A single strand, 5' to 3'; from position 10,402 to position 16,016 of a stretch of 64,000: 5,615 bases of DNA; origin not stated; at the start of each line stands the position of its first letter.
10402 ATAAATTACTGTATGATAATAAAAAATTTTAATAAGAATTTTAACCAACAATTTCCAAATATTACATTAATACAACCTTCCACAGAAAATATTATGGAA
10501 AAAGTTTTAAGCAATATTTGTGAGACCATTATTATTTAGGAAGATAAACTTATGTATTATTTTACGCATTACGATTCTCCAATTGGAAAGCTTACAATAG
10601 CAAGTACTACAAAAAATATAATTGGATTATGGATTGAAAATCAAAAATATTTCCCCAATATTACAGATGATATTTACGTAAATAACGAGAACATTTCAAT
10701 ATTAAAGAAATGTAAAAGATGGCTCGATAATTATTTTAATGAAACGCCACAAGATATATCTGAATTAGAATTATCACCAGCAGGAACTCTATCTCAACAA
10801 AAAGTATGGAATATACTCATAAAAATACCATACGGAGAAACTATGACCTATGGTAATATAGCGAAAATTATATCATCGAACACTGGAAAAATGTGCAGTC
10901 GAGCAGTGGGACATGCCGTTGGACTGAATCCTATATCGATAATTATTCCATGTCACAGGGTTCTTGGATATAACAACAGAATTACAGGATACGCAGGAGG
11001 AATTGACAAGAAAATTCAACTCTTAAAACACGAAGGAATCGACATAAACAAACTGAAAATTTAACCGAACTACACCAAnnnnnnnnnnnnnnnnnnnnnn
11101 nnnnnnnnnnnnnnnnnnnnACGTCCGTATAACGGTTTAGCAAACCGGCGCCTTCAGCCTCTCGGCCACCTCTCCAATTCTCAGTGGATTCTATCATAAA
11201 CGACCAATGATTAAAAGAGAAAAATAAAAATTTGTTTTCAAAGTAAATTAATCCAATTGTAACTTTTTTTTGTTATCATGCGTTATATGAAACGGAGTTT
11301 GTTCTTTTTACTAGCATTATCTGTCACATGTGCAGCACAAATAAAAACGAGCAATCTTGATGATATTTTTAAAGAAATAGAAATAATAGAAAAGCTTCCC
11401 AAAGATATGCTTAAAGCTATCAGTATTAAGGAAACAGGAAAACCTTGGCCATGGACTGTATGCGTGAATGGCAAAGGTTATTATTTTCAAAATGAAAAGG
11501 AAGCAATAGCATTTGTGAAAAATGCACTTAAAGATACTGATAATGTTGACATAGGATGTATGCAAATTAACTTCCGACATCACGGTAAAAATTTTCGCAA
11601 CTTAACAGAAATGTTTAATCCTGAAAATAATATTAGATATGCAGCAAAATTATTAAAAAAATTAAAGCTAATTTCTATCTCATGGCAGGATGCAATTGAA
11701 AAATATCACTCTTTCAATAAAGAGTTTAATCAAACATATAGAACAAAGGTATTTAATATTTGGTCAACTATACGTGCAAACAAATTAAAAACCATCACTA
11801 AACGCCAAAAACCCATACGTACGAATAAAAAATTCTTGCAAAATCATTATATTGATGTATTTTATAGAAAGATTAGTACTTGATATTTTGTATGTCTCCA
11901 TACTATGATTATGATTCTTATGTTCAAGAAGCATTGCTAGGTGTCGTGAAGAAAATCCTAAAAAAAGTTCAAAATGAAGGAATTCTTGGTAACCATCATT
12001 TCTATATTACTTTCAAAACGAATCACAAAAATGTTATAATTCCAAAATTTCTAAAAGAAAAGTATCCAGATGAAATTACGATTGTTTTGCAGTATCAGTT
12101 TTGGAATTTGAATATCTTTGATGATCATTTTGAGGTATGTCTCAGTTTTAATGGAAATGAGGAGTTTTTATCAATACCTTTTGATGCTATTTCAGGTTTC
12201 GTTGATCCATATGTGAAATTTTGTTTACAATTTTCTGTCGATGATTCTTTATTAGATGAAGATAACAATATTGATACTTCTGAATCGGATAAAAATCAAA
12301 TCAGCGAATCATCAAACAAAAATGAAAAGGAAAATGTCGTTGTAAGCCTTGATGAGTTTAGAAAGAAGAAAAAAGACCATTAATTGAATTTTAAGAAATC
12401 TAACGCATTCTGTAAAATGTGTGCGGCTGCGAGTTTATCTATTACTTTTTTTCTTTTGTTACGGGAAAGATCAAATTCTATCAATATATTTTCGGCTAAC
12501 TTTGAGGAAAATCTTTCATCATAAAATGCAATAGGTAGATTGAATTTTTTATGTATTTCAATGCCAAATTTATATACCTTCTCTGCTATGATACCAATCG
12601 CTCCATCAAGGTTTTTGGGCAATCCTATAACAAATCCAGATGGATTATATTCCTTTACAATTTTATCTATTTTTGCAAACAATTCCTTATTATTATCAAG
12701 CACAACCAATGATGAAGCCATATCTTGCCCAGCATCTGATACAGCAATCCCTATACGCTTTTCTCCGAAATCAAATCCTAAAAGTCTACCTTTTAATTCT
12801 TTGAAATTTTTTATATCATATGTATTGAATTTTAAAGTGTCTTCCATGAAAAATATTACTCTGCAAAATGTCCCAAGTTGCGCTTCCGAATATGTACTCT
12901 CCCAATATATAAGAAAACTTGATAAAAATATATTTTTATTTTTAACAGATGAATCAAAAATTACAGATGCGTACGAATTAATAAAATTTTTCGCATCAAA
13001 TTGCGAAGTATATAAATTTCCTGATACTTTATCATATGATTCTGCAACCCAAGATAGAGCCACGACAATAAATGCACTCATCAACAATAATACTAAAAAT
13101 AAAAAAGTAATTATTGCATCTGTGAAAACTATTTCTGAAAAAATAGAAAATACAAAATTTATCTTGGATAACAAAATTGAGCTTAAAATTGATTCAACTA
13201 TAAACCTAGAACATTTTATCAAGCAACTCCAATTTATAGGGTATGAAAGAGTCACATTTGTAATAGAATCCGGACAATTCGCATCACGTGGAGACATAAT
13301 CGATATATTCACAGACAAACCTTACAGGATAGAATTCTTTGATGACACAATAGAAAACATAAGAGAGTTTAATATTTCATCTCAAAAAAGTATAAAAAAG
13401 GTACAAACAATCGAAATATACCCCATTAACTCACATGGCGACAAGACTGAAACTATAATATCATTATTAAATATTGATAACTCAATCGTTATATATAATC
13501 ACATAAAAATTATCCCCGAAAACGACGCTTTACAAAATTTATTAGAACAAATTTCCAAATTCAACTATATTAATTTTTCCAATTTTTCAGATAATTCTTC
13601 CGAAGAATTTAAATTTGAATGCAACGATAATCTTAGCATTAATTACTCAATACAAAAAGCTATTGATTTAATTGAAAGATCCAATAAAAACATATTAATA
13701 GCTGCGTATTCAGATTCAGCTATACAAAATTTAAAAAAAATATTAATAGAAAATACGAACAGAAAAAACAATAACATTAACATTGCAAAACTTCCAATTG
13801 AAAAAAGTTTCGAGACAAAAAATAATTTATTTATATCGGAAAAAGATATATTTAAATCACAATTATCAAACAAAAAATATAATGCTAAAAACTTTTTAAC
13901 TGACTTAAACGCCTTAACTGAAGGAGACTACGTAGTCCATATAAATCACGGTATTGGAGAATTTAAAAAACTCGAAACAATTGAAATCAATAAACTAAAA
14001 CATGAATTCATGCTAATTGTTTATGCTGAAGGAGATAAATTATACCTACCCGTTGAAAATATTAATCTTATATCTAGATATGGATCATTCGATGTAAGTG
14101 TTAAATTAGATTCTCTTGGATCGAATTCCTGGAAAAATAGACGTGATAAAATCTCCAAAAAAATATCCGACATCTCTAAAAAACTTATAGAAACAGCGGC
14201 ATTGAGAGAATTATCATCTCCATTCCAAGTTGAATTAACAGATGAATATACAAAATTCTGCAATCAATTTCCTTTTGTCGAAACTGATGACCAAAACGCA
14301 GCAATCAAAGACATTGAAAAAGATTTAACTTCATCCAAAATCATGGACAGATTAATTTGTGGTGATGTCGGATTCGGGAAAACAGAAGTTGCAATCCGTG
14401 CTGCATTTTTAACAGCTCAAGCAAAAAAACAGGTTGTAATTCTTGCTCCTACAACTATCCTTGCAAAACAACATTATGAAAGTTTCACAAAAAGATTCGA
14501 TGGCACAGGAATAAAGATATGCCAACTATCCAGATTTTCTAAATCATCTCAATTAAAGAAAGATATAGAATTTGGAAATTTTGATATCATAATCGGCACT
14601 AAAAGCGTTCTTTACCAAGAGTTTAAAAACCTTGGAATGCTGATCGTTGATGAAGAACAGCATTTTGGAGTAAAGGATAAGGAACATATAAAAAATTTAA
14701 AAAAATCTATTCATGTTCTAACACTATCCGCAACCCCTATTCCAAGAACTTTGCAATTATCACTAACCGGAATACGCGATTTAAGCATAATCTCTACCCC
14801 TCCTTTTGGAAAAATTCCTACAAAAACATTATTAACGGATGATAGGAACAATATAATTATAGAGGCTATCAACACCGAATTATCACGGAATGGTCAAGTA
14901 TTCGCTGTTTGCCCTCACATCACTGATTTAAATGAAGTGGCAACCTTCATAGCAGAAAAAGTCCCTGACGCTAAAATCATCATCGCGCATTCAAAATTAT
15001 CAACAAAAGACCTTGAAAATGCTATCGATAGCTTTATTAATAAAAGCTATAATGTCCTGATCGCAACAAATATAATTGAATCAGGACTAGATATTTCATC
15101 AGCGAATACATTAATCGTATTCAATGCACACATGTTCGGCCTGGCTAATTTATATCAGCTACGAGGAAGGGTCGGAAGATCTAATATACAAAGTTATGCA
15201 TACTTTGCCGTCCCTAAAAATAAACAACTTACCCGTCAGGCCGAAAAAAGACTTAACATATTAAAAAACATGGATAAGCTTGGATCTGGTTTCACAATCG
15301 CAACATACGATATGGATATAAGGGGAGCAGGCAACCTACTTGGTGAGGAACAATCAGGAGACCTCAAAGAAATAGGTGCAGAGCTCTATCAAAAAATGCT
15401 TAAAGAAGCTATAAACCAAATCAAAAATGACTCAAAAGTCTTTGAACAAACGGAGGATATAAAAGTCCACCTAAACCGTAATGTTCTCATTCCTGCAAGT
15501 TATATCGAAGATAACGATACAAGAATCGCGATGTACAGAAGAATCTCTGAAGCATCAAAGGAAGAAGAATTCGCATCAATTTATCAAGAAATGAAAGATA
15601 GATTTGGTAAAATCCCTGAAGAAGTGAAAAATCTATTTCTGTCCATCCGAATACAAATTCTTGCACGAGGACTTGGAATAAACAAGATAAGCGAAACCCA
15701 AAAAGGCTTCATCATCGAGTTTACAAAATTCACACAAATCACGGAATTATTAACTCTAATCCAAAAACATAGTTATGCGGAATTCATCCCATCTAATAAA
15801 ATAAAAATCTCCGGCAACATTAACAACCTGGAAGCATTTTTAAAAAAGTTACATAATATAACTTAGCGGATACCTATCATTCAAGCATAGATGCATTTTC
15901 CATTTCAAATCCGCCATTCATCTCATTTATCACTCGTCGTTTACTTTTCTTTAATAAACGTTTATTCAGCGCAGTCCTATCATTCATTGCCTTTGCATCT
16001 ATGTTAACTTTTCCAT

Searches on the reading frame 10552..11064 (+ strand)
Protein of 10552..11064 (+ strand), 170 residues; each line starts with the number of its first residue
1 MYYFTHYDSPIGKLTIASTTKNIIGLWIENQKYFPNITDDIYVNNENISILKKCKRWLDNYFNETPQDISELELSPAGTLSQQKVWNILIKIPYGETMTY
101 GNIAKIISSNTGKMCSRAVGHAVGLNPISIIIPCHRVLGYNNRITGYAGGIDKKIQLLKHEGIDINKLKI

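Call 41: search_protein_families(library=ncbifam, proteins=[window:10552-11064:+], max_evalue=0.01)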
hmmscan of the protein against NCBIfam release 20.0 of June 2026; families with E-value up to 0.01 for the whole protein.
window:10552-11064:+ (170 aa): 5 families
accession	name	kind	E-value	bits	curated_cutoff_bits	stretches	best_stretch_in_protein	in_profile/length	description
TIGR00589.1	ogt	superfamily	1.8e-27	95.2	46.4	1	81-161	3-80/80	methylated-DNA--[protein]-cysteine S-methyltransferase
NF007626.0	PRK10286.1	equivalog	2.2e-27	96.2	192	1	58-163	66-168/171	methylated-DNA--[protein]-cysteine S-methyltransferase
NF011964.0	PRK15435.1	equivalog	5e-19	68.5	345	1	70-162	260-349/354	bifunctional DNA-binding transcriptional regulator/O6-methylguanine-DNA methyltransferase Ada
NF003022.0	PRK03887.1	equivalog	2.8e-15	56.6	164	1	70-164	83-171/175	methylated-DNA--protein-cysteine methyltransferase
NF041132.1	DNA_protcyst_Mta_Thcoc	equivalog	3.3e-14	53.1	250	1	71-162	84-169/169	methylated-DNA--protein-cysteine methyltransferase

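Call 53: search_protein_families(library=pfam, proteins=[window:10552-11064:+], max_evalue=0.1)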
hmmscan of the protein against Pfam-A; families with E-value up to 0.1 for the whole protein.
window:10552-11064:+ (170 aa): 3 families
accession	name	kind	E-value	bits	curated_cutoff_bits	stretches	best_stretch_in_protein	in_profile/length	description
PF01035.26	DNA_binding_1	-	4.3e-30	103.8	27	1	82-163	3-81/81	6-O-methylguanine DNA methyltransferase, DNA binding domain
PF02870.21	Methyltransf_1N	-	1.9e-12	48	21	1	3-75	2-70/71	6-O-methylguanine DNA methyltransferase, ribonuclease-like domain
PF16186.11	Arm_3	-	0.038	14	28.8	0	44-70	21-46/53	Atypical Arm repeat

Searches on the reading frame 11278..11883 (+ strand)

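Call 41: search_protein_families(library=ncbifam, proteins=[window:11278-11883:+], max_evalue=0.01)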
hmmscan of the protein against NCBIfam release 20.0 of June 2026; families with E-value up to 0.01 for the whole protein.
window:11278-11883:+ (201 aa): 1 family
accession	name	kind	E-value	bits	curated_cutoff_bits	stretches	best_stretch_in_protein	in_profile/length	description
NF010438.0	PRK13864.1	equivalog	0.00089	18.8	212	1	65-128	67-130/245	type IV secretion system lytic transglycosylase VirB1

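Call 53: search_protein_families(library=pfam, proteins=[window:11278-11883:+], max_evalue=0.1)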
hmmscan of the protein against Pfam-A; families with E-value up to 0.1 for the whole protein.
window:11278-11883:+ (201 aa): 4 families
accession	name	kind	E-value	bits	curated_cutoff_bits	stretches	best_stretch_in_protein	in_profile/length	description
PF01464.25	SLT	-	1.8e-05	24.7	21.3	1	79-139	27-90/117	Transglycosylase SLT domain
PF18066.6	Phage_ABA_S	-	3.4e-05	24.9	27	0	104-147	21-68/89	Phage ABA sandwich domain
PF12167.14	Arm-DNA-bind_2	-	0.0025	18.2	22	1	95-128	12-45/65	Arm DNA-binding domain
PF23751.1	Beta-prop_WDR11_1st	-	0.078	12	26.7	0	23-89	364-425/476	WDR11 first beta-propeller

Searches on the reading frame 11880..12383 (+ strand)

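Call 41: search_protein_families(library=ncbifam, proteins=[window:11880-12383:+], max_evalue=0.01)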
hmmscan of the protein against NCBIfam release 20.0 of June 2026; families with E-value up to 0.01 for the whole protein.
window:11880-12383:+ (167 aa): 0 families

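Call 53: search_protein_families(library=pfam, proteins=[window:11880-12383:+], max_evalue=0.1)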
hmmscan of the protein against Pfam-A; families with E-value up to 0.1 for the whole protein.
window:11880-12383:+ (167 aa): 1 family
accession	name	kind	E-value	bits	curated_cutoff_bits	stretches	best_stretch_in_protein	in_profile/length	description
PF04386.18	SspB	-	4.8e-39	134.3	27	1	14-150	2-138/156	Stringent starvation protein B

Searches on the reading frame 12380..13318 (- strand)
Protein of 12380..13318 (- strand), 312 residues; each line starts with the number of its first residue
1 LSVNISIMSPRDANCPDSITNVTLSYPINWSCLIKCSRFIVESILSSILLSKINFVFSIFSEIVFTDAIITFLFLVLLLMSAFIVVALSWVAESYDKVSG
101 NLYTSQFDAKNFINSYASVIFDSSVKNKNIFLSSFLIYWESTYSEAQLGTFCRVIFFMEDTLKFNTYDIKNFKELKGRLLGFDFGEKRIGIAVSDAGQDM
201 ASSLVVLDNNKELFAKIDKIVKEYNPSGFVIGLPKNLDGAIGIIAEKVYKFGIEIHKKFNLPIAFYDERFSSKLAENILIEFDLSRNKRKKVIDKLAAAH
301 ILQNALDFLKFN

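Call 53: search_protein_families(library=pfam, proteins=[window:12380-13318:-], max_evalue=0.1)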
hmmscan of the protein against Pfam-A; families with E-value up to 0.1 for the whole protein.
window:12380-13318:- (312 aa): 1 family
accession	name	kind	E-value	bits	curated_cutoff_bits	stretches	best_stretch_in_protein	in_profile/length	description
PF03652.20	RuvX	-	1.1e-39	136.3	29.2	1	178-307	2-133/134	Holliday junction resolvase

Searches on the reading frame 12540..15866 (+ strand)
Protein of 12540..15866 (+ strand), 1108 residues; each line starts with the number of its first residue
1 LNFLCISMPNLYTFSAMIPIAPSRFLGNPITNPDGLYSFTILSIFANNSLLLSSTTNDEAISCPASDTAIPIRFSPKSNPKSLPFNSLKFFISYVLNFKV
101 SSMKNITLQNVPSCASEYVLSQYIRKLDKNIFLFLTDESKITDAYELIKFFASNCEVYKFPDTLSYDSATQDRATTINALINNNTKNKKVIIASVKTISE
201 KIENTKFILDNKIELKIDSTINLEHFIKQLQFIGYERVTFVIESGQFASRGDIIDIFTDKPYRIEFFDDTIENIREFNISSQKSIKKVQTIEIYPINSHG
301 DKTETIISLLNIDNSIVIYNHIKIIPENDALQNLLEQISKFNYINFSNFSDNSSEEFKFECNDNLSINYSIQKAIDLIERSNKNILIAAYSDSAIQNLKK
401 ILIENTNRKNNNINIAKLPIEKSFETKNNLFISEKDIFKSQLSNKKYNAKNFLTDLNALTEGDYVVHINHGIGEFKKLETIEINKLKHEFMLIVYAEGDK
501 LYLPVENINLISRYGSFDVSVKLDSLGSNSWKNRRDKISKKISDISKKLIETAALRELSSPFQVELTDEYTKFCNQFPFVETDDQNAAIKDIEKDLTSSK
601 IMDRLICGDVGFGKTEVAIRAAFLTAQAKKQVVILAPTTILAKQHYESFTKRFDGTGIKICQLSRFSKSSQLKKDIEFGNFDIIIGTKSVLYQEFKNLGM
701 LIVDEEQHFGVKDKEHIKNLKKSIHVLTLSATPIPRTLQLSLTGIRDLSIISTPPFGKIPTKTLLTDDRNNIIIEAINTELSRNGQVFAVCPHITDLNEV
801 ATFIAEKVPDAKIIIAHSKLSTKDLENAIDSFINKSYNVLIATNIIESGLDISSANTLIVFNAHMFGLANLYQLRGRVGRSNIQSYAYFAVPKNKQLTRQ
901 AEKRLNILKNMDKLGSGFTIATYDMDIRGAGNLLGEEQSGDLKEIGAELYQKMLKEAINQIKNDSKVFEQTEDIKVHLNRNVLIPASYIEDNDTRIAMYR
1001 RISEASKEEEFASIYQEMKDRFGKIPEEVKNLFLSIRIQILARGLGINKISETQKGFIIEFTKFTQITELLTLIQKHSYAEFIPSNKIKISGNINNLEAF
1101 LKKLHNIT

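Call 17: search_protein_families(library=pfam, proteins=[window:12540-15866:+], max_evalue=0.001)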
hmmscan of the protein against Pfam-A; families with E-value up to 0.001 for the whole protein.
window:12540-15866:+ (1108 aa): 7 families
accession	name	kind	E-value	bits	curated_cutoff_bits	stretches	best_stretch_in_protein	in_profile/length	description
PF03461.20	TRCF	-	1.4e-26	93.1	25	1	979-1067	2-90/95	TRCF domain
PF00270.35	DEAD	-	9e-25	87.8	26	1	582-738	1-164/167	DEAD/DEAH box helicase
PF17757.6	UvrB_inter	-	9.6e-24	83.8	22.9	1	213-297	1-89/91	UvrB interaction domain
PF02559.22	CarD_TRCF_RID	-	7.5e-20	71.2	23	1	459-514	1-56/57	CarD-like/TRCF RID domain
PF00271.37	Helicase_C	-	6.5e-18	65.4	23.5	1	772-881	5-109/110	Helicase conserved C-terminal domain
PF04851.21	ResIII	-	1.9e-12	47.9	22.5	1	583-733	6-162/164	Type III restriction enzyme, res subunit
PF22590.2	Cas3-like_C_2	-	1.1e-07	32.5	27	1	784-881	2-104/106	CRISPR-associated nuclease/helicase Cas3, C-terminal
